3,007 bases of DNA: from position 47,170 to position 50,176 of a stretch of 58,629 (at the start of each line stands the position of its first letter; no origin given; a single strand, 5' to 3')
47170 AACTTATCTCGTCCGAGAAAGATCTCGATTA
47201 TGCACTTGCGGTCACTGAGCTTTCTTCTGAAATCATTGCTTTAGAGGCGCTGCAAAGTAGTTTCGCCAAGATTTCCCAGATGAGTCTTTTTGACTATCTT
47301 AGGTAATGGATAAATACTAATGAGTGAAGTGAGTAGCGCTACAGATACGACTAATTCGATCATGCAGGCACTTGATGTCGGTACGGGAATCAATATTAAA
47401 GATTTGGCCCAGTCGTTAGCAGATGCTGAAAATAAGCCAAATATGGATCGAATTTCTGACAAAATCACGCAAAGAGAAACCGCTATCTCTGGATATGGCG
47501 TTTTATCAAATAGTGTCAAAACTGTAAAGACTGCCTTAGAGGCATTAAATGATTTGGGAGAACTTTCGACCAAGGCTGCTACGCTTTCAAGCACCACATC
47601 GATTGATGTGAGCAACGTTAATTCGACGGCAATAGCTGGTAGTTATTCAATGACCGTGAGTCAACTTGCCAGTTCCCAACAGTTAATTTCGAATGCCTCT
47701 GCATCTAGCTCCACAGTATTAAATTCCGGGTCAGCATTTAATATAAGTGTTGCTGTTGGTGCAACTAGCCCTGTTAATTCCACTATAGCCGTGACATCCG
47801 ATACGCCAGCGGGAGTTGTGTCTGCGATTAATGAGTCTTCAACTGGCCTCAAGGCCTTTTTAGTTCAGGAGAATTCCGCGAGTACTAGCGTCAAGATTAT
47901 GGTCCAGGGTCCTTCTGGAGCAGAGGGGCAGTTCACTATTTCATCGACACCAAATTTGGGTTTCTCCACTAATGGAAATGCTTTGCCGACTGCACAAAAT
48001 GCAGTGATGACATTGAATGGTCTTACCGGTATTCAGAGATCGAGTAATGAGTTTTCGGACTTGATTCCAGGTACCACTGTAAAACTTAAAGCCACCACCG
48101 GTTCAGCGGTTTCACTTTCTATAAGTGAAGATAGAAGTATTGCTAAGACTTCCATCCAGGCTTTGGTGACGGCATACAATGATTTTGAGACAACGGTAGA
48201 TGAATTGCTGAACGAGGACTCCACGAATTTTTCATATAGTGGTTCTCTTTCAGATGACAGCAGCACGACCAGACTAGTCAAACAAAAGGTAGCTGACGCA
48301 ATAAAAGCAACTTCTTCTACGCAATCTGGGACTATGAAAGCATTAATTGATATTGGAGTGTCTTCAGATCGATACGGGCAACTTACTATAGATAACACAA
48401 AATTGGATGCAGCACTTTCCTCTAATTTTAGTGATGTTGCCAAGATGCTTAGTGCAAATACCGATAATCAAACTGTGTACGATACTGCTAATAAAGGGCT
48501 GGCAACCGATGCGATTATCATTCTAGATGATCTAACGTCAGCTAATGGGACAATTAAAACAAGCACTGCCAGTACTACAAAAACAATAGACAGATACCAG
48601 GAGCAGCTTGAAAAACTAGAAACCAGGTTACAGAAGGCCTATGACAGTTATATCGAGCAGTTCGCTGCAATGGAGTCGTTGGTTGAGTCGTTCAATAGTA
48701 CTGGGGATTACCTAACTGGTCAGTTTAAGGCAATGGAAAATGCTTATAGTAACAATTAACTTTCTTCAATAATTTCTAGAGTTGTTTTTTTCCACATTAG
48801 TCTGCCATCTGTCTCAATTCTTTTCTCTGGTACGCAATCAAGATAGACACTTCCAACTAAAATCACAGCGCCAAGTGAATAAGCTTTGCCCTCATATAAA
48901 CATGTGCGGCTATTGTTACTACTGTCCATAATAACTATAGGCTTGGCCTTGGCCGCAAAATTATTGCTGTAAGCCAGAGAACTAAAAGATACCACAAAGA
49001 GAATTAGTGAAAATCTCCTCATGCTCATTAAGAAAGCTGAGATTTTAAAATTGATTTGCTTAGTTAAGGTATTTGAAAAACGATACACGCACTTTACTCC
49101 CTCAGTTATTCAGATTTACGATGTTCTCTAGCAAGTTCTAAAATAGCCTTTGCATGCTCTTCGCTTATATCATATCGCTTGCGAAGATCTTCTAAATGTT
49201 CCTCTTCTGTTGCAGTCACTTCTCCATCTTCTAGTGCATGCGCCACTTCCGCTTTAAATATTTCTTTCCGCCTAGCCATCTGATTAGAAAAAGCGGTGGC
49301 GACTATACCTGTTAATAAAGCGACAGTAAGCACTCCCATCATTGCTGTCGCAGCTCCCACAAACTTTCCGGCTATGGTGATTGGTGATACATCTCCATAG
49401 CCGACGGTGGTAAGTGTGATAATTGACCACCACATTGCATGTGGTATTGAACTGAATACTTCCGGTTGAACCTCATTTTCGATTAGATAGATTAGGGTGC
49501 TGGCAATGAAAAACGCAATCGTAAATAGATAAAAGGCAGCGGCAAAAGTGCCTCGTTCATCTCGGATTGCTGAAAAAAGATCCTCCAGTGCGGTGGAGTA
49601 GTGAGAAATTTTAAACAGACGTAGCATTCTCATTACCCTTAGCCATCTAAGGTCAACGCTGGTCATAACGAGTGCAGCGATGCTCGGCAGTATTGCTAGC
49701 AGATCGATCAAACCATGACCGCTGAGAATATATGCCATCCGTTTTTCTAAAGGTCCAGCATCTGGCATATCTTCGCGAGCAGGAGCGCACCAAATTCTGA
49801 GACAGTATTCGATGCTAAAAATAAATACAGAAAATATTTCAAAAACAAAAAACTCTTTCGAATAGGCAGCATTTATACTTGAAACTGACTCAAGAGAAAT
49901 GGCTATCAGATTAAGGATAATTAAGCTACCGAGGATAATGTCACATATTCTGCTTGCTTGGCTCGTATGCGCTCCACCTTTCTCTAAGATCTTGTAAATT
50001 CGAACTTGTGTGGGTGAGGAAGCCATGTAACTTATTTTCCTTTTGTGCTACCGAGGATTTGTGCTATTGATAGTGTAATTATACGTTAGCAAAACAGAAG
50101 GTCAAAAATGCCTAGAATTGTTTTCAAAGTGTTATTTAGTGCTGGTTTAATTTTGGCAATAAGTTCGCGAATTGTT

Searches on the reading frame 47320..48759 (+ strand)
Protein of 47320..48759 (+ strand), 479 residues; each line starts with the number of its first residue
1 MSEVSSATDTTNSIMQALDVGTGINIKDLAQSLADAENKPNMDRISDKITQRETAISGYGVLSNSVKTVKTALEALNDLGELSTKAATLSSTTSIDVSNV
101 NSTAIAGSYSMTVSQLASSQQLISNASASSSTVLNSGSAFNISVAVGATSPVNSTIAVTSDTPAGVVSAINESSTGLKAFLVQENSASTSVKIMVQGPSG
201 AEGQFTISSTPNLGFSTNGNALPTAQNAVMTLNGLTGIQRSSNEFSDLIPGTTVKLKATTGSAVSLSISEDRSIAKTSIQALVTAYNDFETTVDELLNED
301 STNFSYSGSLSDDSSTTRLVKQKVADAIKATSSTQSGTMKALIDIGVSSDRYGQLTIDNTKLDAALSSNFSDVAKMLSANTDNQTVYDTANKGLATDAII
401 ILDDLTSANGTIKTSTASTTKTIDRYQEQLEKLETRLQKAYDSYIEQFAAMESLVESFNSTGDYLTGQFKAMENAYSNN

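Call 22: search_protein_families(library=pfam, proteins=[window:47320-48759:+], max_evalue=0.001)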
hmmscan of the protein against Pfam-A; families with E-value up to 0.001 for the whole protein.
window:47320-48759:+ (479 aa): 3 families
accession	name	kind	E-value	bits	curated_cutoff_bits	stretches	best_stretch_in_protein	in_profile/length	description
PF07195.17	FliD_C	-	7.8e-40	137.2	25.4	1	225-459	1-235/236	Flagellar hook-associated protein 2 C-terminus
PF02465.23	FliD_N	-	1.1e-13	52.1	24.8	1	22-120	1-97/97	Flagellar hook-associated protein 2 N-terminus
PF04012.17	PspA_IM30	-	0.00052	20.1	33.9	0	33-88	158-210/220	PspA/IM30 family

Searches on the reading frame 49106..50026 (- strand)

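Call 22: search_protein_families(library=pfam, proteins=[window:49106-50026:-], max_evalue=0.001)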
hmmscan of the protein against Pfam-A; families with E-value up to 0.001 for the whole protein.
window:49106-50026:- (306 aa): 2 families
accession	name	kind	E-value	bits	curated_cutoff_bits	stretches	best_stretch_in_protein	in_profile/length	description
PF00520.37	Ion_trans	-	4.1e-33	115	25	1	26-253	2-240/241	Ion transport protein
PF07885.22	Ion_trans_2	-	3.2e-15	56.2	22.5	1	168-247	2-78/79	Ion channel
